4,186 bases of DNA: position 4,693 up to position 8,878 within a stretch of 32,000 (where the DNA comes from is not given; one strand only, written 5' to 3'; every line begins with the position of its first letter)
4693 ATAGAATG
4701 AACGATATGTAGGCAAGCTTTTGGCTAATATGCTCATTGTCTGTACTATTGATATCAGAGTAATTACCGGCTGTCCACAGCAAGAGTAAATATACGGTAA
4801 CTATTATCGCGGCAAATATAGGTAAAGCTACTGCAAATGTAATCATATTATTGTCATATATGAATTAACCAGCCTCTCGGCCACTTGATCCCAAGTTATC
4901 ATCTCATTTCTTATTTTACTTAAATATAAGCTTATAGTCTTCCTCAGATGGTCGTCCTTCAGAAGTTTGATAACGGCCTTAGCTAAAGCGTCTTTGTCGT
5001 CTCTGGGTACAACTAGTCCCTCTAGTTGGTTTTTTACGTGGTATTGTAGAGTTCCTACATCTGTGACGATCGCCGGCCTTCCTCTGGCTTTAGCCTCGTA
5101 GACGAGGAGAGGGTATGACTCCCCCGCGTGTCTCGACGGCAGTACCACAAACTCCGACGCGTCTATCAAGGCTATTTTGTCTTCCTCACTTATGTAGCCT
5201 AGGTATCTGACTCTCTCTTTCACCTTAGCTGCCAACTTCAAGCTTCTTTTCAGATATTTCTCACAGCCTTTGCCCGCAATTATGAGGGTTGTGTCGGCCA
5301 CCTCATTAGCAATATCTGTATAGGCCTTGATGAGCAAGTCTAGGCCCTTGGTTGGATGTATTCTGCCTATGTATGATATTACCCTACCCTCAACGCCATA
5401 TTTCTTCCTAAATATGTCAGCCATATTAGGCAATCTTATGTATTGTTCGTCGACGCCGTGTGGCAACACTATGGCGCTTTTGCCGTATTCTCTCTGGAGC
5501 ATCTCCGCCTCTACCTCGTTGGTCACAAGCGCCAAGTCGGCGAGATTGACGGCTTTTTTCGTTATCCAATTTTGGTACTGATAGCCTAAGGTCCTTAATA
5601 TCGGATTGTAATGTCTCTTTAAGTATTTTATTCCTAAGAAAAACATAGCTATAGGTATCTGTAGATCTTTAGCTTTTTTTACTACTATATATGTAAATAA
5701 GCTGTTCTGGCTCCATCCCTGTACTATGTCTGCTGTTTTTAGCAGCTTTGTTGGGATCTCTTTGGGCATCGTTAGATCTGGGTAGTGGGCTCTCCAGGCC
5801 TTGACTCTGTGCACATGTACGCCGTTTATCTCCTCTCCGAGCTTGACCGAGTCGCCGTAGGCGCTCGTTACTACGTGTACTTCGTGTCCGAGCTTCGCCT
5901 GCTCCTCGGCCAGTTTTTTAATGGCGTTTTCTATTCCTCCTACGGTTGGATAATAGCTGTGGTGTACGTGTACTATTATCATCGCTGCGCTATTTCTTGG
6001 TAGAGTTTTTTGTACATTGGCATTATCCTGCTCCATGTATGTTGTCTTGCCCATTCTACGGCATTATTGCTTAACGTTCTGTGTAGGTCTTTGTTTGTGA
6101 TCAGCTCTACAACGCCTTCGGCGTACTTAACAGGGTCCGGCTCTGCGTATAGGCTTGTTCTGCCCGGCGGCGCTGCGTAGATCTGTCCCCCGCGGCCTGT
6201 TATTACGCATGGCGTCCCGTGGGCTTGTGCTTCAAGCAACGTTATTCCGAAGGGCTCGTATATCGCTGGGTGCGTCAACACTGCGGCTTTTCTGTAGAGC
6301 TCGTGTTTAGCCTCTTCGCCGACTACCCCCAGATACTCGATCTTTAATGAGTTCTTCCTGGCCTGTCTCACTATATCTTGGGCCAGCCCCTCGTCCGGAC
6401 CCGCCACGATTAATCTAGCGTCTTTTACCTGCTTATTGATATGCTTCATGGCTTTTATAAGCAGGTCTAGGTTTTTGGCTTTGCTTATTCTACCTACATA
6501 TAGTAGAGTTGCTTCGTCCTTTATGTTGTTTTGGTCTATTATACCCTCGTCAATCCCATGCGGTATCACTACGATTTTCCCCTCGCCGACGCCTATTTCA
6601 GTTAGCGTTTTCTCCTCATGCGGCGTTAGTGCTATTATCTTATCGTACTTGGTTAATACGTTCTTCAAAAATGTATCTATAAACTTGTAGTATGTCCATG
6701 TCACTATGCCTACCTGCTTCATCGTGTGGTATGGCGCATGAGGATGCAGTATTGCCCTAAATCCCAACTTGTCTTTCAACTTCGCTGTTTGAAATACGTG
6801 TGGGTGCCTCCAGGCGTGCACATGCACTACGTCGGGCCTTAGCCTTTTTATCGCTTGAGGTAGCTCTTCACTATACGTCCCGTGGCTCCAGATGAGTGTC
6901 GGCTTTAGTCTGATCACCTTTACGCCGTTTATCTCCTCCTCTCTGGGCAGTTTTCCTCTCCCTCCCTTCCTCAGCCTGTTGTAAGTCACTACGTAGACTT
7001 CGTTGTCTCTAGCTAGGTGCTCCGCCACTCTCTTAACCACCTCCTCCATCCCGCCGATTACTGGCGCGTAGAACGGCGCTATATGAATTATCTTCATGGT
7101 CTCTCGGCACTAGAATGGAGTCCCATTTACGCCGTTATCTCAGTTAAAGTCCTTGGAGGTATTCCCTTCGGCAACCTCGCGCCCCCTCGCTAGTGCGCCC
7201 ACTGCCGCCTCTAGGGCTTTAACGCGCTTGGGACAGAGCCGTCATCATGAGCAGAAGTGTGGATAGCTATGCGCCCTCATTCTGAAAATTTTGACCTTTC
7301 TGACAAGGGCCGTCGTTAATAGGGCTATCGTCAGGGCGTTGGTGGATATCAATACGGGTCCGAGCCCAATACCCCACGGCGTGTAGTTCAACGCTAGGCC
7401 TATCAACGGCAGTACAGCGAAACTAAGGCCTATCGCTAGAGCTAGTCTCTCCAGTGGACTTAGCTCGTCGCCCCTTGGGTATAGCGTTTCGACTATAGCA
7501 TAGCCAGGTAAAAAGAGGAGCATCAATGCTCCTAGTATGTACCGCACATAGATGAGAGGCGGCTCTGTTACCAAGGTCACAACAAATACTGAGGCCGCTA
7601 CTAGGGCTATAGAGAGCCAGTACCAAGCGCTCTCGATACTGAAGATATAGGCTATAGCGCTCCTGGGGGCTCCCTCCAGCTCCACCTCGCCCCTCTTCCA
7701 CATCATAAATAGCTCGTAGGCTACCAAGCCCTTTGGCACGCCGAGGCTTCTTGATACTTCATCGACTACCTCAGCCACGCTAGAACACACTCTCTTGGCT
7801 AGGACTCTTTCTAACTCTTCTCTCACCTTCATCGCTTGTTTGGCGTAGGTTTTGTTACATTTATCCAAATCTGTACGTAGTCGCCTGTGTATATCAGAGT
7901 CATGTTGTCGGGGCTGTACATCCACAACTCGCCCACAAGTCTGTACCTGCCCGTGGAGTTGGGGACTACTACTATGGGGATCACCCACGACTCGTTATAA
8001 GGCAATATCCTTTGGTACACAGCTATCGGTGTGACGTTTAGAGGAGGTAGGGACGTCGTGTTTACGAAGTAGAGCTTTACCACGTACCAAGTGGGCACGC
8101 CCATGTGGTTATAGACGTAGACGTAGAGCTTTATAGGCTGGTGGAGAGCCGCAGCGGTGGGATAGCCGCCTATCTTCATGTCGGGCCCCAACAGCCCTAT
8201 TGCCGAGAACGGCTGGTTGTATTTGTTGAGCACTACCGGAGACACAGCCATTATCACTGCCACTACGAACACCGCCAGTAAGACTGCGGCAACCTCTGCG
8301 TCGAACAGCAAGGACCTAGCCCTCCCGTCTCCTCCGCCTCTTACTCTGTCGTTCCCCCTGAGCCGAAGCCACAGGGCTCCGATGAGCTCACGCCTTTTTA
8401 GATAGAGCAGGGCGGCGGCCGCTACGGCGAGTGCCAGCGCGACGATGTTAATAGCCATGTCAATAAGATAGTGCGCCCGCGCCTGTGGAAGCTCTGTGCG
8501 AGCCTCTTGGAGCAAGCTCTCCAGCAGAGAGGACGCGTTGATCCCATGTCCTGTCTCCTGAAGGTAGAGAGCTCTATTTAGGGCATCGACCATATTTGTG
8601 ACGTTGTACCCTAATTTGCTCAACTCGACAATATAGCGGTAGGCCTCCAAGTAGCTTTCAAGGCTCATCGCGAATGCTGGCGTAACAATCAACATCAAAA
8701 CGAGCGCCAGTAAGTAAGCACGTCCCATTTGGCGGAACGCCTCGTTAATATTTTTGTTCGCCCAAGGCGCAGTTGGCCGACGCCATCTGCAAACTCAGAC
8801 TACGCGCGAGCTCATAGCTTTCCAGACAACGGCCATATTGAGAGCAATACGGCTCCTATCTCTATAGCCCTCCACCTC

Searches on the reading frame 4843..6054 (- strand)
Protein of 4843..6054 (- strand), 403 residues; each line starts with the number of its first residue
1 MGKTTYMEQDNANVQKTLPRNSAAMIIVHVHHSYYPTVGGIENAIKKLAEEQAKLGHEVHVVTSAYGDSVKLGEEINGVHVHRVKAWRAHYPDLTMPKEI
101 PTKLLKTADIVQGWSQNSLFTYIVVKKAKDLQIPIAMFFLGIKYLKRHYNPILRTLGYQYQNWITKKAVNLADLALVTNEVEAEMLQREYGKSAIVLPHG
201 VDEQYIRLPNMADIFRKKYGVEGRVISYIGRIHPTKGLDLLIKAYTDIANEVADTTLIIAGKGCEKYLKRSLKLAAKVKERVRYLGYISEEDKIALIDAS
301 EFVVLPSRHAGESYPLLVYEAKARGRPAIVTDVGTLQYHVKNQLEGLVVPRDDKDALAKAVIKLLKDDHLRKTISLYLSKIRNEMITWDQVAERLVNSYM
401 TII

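Call 78: search_protein_families(library=pfam, proteins=[window:4843-6054:-], max_evalue=0.00001)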
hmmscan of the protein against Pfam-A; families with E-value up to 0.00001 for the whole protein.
window:4843-6054:- (403 aa): 5 families
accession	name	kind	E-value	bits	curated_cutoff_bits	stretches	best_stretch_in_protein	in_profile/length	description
PF00534.26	Glycos_transf_1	-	1e-32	113.5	26.4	1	221-374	11-165/172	Glycosyl transferases group 1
PF13692.12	Glyco_trans_1_4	-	3.7e-29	102.2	27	1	224-367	2-142/142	Glycosyl transferases group 1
PF13439.12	Glyco_transf_4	-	6.6e-16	59.2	28.5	1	38-204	1-169/170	Glycosyltransferase Family 4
PF20706.3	GT4-conflict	-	6.7e-12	45.5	26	1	228-395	202-385/385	Family 4 Glycosyltransferase in conflict systems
PF13579.12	Glyco_trans_4_4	-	8.7e-11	42.8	29.7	1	39-191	1-146/158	Glycosyl transferase 4-like domain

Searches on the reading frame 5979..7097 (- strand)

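Call 78: search_protein_families(library=pfam, proteins=[window:5979-7097:-], max_evalue=0.00001)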
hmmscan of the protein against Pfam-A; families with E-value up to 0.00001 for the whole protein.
window:5979-7097:- (372 aa): 5 families
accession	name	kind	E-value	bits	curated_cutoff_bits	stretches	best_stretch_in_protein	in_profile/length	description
PF00534.26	Glycos_transf_1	-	4.4e-31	108.2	26.4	1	188-348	7-171/172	Glycosyl transferases group 1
PF13692.12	Glyco_trans_1_4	-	4.6e-26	92.2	27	1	197-335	3-142/142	Glycosyl transferases group 1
PF13439.12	Glyco_transf_4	-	1.1e-24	87.9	28.5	1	14-183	1-167/170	Glycosyltransferase Family 4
PF13579.12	Glyco_trans_4_4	-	4.9e-19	69.7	29.7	1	15-181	1-158/158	Glycosyl transferase 4-like domain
PF20706.3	GT4-conflict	-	5.6e-10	39.2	26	1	174-304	173-315/385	Family 4 Glycosyltransferase in conflict systems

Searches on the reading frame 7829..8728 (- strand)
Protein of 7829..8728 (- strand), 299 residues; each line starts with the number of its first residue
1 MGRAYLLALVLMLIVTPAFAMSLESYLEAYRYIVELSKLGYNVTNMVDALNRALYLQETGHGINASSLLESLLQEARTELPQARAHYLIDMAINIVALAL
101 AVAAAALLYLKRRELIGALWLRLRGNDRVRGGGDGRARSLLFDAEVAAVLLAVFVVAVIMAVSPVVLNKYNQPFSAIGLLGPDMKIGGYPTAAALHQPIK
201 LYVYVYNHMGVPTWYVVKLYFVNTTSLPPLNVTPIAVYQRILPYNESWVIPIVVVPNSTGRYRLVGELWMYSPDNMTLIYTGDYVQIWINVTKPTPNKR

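Call 78: search_protein_families(library=pfam, proteins=[window:7829-8728:-], max_evalue=0.00001)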
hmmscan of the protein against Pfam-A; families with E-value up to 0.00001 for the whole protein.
window:7829-8728:- (299 aa): 1 family
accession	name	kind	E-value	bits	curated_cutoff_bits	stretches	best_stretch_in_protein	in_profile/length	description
PF07760.16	DUF1616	-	2.6e-10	40.4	31.6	1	146-265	153-281/307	Protein of unknown function (DUF1616)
